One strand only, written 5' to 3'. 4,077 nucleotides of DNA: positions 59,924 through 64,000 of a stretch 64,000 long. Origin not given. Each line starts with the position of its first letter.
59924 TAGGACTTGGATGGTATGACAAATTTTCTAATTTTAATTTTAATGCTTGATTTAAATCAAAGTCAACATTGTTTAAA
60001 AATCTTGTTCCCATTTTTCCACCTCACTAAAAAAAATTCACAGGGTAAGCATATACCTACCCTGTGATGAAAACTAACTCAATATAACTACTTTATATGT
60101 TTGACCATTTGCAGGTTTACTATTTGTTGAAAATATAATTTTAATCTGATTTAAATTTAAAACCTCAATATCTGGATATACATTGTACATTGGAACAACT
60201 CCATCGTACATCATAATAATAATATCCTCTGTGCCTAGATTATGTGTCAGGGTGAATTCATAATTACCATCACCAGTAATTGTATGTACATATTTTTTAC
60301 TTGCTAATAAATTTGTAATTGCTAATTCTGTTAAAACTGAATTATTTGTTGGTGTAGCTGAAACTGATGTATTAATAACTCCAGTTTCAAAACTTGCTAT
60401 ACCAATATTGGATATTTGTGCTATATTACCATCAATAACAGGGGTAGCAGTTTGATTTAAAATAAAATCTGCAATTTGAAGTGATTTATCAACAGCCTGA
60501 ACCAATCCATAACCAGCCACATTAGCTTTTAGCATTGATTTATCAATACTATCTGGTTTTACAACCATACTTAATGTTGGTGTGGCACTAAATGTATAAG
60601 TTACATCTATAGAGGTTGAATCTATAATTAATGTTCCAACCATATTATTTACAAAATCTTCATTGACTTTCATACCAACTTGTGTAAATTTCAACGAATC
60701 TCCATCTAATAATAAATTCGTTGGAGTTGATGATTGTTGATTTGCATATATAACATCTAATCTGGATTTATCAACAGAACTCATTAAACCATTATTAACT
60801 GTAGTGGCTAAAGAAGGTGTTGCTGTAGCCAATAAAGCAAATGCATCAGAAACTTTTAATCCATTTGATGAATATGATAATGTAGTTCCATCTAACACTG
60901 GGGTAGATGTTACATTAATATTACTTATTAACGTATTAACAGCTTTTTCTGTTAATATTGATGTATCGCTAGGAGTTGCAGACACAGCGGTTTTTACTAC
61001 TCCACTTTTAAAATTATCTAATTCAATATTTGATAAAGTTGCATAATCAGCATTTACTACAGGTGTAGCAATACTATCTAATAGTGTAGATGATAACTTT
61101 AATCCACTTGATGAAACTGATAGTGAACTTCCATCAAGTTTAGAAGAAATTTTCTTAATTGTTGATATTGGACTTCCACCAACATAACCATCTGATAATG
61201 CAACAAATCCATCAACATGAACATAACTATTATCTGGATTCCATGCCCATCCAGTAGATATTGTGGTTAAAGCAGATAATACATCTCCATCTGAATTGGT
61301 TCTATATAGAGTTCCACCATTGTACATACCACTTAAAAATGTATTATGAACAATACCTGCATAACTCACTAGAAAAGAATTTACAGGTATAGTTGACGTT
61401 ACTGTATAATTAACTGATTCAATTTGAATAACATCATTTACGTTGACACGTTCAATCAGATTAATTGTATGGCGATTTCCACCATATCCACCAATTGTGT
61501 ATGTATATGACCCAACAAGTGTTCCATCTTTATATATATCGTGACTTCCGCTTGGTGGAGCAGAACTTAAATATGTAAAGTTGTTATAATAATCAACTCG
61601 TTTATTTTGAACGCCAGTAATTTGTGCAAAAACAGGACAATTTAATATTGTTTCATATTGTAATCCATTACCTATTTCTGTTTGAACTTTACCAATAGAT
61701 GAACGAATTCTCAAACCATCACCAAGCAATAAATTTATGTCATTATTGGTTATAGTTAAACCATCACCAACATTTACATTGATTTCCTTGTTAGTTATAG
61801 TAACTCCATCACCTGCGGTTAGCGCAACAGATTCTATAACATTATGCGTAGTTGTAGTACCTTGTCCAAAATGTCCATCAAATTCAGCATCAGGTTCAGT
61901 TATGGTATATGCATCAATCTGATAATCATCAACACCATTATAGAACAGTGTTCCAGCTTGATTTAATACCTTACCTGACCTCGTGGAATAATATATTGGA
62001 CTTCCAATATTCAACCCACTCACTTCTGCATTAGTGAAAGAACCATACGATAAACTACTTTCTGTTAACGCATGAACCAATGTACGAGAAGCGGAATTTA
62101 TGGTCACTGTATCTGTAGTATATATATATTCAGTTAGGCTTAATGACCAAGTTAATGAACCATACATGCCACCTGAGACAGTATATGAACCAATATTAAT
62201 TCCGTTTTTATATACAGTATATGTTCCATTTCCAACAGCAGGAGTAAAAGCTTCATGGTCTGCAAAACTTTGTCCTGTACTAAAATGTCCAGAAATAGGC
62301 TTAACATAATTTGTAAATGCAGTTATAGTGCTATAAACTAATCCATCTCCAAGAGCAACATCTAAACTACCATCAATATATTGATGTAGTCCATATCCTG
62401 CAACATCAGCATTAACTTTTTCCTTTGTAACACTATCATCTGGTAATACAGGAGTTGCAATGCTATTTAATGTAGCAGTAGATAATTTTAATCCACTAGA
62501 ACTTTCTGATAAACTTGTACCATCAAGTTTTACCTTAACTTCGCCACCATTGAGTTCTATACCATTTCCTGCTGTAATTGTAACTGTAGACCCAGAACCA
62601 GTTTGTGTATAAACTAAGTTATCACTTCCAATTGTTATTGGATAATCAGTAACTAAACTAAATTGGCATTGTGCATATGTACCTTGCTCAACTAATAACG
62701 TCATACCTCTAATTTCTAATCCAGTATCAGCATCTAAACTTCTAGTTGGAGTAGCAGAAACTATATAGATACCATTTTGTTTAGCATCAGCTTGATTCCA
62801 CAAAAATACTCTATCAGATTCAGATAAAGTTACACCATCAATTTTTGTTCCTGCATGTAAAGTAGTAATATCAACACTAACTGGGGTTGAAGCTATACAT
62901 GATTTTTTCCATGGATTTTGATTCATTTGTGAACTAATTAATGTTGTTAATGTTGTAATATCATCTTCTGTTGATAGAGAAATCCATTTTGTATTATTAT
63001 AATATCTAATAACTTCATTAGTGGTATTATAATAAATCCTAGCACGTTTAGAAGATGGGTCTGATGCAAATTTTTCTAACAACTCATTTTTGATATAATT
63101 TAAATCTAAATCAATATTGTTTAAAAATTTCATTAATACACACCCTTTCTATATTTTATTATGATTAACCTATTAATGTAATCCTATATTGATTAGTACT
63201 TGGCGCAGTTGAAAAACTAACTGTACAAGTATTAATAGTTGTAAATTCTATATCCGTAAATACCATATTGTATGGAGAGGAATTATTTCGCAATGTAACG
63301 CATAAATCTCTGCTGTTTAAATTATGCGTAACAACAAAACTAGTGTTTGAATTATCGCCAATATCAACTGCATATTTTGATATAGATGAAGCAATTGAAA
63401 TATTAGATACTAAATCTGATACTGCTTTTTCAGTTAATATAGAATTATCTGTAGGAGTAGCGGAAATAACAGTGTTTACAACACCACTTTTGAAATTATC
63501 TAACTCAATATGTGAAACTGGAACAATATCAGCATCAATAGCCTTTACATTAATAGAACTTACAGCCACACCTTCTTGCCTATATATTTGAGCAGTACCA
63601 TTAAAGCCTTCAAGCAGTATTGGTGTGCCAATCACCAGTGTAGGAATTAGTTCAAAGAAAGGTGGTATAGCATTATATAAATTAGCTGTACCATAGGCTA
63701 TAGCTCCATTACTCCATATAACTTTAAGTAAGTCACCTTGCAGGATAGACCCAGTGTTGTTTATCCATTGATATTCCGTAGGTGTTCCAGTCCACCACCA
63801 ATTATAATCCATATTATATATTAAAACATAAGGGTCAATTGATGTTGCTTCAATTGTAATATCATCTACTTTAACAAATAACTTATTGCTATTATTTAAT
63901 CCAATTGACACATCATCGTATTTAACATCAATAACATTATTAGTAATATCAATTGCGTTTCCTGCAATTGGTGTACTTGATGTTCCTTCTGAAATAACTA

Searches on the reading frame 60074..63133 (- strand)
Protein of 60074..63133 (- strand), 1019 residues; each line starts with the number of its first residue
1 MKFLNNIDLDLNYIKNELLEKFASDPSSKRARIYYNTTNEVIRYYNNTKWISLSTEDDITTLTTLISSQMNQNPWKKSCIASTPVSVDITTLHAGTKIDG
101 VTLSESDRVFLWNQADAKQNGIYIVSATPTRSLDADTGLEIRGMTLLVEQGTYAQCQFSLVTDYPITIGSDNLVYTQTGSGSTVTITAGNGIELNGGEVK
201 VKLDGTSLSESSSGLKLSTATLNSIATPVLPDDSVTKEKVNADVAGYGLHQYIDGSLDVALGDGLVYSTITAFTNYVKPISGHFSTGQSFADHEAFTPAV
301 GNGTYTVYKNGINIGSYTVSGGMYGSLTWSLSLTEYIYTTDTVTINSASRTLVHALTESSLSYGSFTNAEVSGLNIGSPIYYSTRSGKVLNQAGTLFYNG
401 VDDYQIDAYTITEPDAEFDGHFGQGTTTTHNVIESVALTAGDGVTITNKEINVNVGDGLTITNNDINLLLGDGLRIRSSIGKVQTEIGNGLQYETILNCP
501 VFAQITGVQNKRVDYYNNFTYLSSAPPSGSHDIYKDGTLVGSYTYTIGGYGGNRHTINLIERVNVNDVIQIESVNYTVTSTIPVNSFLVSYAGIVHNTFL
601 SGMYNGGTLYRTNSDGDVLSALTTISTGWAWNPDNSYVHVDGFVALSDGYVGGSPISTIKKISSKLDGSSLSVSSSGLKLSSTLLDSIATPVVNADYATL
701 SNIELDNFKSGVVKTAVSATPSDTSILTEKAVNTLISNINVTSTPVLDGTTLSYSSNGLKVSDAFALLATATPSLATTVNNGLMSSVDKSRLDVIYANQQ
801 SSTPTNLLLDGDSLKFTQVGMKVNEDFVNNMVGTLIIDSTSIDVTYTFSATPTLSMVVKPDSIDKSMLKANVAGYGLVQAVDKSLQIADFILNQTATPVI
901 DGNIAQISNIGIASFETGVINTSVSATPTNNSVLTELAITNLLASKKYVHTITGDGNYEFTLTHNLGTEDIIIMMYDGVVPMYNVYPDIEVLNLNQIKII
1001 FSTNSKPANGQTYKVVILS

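Call 25: search_protein_families(library=phrogs, proteins=[window:60074-63133:-], max_evalue=0.001)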
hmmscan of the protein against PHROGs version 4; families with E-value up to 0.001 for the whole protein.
window:60074-63133:- (1019 aa): 10 families
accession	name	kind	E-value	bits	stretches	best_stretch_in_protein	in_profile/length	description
phrog_2647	-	head and packaging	2.5e-27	96.9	2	89-241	129-283/336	head decoration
phrog_8309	-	unknown function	1.1e-22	81.6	2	894-1018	192-311/312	-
phrog_38707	-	unknown function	3.3e-14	53.4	2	917-1017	576-673/675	-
phrog_27782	-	unknown function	3.7e-14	53.3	1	78-196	169-287/644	-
phrog_11518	-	tail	2.4e-13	50.2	1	75-180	165-270/812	tail fiber protein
phrog_24595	-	head and packaging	3e-13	50.9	1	71-184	39-153/325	virion structural protein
phrog_16867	-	unknown function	2.7e-12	47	1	54-185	54-184/631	-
phrog_17264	-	unknown function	1.3e-10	42.2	1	91-173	10-94/147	-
phrog_6907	-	unknown function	0.00024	22.4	1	725-795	38-88/99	-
phrog_27448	-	unknown function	0.00039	21.3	1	942-1017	122-193/195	-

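Call 64: find_encoding_contigs(protein=window:60074-63133:-, flank=10000, max_places=4)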
Protein window:60074-63133:- (1019 aa): 1 contig read that carries it; 1 place shown.
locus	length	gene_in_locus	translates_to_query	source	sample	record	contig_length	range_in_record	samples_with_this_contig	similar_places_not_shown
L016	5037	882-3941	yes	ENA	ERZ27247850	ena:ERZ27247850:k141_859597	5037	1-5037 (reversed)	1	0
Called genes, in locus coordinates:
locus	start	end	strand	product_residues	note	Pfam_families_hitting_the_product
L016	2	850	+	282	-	?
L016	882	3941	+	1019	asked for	-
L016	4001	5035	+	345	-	?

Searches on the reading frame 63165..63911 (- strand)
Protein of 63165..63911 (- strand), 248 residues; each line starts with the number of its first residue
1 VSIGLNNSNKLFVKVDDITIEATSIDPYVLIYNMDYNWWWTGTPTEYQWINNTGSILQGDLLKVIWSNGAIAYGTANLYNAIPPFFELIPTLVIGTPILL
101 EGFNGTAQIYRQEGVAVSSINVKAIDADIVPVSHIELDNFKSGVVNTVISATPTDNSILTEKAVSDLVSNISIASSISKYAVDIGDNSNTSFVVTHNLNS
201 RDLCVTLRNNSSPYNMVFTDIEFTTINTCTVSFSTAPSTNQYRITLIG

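Call 62: find_encoding_contigs(protein=window:63165-63911:-, flank=10000, max_places=4)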
Protein window:63165-63911:- (248 aa): no gene with exactly this product is on record in the collection.

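Call 100: search_protein_families(library=pfam, max_evalue=0.01, proteins=[window:63165-63911:-])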
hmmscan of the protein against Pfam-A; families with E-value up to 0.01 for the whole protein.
window:63165-63911:- (248 aa): 0 families
